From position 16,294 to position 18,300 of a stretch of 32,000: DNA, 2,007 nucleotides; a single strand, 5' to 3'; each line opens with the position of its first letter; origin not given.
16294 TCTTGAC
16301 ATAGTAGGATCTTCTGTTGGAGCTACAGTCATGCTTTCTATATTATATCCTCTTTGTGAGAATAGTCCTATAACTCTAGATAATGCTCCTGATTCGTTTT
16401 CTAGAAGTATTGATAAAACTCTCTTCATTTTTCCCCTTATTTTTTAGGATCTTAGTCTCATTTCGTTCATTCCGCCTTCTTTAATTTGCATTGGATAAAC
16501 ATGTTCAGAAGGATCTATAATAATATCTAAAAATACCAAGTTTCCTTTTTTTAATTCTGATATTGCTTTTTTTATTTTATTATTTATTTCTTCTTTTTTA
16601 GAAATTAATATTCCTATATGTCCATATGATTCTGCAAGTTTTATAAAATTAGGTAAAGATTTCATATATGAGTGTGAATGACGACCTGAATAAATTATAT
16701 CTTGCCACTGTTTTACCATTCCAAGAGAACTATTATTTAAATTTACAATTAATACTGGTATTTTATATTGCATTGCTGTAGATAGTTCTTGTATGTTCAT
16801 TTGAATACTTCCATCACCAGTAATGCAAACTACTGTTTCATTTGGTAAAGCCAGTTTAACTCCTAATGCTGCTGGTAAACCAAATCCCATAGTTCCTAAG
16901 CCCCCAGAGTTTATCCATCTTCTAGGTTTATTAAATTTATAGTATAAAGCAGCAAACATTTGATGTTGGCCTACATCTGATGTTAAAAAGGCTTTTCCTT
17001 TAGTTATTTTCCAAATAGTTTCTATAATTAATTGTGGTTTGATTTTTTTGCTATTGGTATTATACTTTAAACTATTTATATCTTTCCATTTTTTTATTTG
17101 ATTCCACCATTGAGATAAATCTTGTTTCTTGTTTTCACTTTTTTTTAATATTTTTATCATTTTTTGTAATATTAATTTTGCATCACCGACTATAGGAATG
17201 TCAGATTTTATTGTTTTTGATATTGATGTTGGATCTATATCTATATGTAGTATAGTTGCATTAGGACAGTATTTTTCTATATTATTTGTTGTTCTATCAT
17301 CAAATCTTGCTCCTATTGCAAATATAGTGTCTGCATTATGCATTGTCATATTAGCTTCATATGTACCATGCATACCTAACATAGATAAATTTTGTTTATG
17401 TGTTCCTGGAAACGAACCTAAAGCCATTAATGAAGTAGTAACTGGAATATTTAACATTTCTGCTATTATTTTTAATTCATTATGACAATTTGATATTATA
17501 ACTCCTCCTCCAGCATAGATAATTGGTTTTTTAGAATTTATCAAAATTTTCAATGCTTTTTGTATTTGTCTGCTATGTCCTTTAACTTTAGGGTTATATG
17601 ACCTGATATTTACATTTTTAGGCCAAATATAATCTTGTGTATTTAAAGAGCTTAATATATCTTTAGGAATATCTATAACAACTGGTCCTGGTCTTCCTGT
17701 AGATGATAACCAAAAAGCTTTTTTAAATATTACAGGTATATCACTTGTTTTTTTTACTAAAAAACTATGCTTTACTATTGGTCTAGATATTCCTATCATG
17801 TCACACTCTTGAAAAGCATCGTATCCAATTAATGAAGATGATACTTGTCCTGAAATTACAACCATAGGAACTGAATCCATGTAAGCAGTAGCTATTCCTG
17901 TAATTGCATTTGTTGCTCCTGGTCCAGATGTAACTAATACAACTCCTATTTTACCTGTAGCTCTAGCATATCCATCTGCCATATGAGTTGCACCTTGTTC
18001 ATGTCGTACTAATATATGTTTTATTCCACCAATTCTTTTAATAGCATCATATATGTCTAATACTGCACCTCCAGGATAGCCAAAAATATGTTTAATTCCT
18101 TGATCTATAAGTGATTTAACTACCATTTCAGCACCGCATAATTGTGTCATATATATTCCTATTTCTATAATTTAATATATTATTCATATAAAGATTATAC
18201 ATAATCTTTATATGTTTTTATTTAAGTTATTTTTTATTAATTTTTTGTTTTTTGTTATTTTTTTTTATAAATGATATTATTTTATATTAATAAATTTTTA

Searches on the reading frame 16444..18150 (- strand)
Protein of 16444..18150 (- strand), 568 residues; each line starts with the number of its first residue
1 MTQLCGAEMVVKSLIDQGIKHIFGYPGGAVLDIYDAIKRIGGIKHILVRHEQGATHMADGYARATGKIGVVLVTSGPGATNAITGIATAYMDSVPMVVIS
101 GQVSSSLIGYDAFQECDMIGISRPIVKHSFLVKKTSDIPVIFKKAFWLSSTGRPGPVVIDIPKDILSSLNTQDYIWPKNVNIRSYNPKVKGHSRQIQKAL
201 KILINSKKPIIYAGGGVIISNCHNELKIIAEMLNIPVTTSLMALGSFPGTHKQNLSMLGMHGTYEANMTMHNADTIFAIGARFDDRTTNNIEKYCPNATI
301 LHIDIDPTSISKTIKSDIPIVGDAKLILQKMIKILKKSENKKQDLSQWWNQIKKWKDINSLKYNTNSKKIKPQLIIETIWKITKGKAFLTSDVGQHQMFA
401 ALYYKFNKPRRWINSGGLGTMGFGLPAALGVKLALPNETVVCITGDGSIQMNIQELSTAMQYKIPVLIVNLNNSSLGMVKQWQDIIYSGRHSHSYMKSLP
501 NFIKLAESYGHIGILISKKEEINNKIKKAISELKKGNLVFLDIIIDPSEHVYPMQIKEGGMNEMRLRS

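Call 10: search_protein_families(library=ncbifam, proteins=[window:16444-18150:-])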
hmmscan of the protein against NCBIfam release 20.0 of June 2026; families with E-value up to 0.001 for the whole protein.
window:16444-18150:- (568 aa): 54 families (the best 25 are shown)
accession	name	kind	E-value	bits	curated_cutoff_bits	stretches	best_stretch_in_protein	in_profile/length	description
NF005936.0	PRK07979.1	equivalog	0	1046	1080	1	1-566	1-568/574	acetolactate synthase 3 large subunit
NF006525.0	PRK08979.1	equivalog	1.2e-299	994.6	1084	1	1-566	1-566/572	acetolactate synthase 3 large subunit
NF005364.0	PRK06882.1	equivalog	2e-285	947.6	1083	1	1-566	1-566/574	acetolactate synthase 3 large subunit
NF005058.0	PRK06466.1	equivalog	4.9e-285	946.5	951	1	1-566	1-568/574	acetolactate synthase 3 large subunit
TIGR00118.1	acolac_lg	equivalog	1.8e-267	888.3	538.35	1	5-564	2-553/557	biosynthetic-type acetolactate synthase large subunit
NF005409.0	PRK06965.1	equivalog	1.9e-249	829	1035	1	3-566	20-582/587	acetolactate synthase 3 catalytic subunit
NF006581.0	PRK09107.1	equivalog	3e-224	745.7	974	1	3-566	10-574/595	acetolactate synthase 3 large subunit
NF004710.0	PRK06048.1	equivalog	2.4e-218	726.1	976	1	3-563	7-555/561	acetolactate synthase large subunit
NF006319.0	PRK08527.1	equivalog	3.2e-218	725.7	905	1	1-567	1-560/565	acetolactate synthase large subunit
NF004919.0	PRK06276.1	equivalog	4.1e-210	699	866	1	6-555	3-547/582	acetolactate synthase large subunit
NF005651.0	PRK07418.1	subfamily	3.6e-208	692.6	942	1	3-556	18-570/617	acetolactate synthase large subunit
NF005860.0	PRK07789.1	equivalog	5.9e-205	682.2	881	1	2-562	32-594/615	acetolactate synthase large subunit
NF005824.0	PRK07710.1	equivalog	4.4e-204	679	976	1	3-564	16-567/573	acetolactate synthase large subunit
NF005228.0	PRK06725.1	equivalog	1.5e-189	630.9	991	1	3-566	15-566/571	acetolactate synthase large subunit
NF005584.0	PRK07282.1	equivalog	1.9e-187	624.3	970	1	5-556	11-551/566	acetolactate synthase large subunit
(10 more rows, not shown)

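Call 17: list_cluster_members(proteins=[P0001, window:16444-18150:-, window:11420-12925:-, window:14983-15921:-, window:1087-2343:-, P0003])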
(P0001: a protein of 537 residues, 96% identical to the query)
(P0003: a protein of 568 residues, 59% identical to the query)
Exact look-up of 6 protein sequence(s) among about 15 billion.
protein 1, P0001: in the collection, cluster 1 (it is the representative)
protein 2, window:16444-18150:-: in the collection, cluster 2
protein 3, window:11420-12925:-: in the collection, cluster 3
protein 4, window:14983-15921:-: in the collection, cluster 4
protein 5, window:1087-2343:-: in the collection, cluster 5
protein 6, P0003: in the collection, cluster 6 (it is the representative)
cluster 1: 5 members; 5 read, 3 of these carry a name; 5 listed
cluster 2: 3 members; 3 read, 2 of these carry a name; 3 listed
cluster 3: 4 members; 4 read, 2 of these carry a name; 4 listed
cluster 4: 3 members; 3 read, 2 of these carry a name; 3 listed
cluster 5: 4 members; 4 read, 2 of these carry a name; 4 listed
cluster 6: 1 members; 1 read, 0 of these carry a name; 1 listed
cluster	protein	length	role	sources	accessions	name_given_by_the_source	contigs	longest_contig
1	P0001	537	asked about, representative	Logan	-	-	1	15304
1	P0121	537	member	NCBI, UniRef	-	-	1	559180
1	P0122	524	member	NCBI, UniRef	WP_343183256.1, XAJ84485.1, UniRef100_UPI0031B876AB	penicillin-binding transpeptidase domain-containing protein [Buchnera aphidicola ... | penicillin-binding transpeptidase domain-containing protein n=1 Tax=Buchnera aphidicola ...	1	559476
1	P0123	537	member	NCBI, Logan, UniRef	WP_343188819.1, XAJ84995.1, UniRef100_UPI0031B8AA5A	penicillin-binding transpeptidase domain-containing protein [Buchnera aphidicola ... | penicillin-binding transpeptidase domain-containing protein n=1 Tax=Buchnera aphidicola ...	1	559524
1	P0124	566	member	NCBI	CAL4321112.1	Peptidoglycan D,D-transpeptidase FtsI [Buchnera aphidicola (Neophyllaphis podocarpi)]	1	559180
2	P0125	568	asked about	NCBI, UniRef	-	-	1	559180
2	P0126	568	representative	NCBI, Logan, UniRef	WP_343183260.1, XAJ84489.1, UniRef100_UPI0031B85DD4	biosynthetic-type acetolactate synthase large subunit [Buchnera aphidicola (Neophyllaphis ... | biosynthetic-type acetolactate synthase large subunit n=1 Tax=Buchnera aphidicola TaxID=9 ...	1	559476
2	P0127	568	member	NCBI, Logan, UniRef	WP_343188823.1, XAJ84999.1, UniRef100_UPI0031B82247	biosynthetic-type acetolactate synthase large subunit [Buchnera aphidicola (Neophyllaphis ... | biosynthetic-type acetolactate synthase large subunit n=1 Tax=Buchnera aphidicola TaxID=9 ...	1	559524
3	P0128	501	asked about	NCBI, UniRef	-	-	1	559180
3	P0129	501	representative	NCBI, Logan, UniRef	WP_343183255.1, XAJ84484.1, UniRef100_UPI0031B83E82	UDP-N-acetylmuramoyl-L-alanyl-D-glutamate--2,6-diaminopimelate ligase [Buchnera ... | UDP-N-acetylmuramoyl-L-alanyl-D-glutamate--2, 6-diaminopimelate ligase n=1 Tax=Buchnera ...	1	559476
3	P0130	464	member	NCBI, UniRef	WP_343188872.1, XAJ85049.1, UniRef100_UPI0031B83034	UDP-N-acetylmuramoyl-L-alanyl-D-glutamate--2,6-diaminopimelate ligase [Buchnera ... | UDP-N-acetylmuramoyl-L-alanyl-D-glutamate--2, 6-diaminopimelate ligase n=1 Tax=Buchnera ...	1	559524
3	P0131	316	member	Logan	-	-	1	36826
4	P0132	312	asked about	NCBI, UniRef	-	-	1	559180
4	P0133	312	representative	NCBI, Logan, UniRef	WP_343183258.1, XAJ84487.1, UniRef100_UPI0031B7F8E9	16S rRNA (cytosine(1402)-N(4))-methyltransferase RsmH [Buchnera aphidicola (Neophyllaphis ... | 16S rRNA (cytosine(1402)-N(4))-methyltransferase RsmH n=1 Tax=Buchnera aphidicola TaxID=9 ...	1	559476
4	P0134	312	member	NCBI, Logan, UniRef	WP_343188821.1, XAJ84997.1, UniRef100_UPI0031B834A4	16S rRNA (cytosine(1402)-N(4))-methyltransferase RsmH [Buchnera aphidicola (Neophyllaphis ... | 16S rRNA (cytosine(1402)-N(4))-methyltransferase RsmH n=1 Tax=Buchnera aphidicola TaxID=9 ...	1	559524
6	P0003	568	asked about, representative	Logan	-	-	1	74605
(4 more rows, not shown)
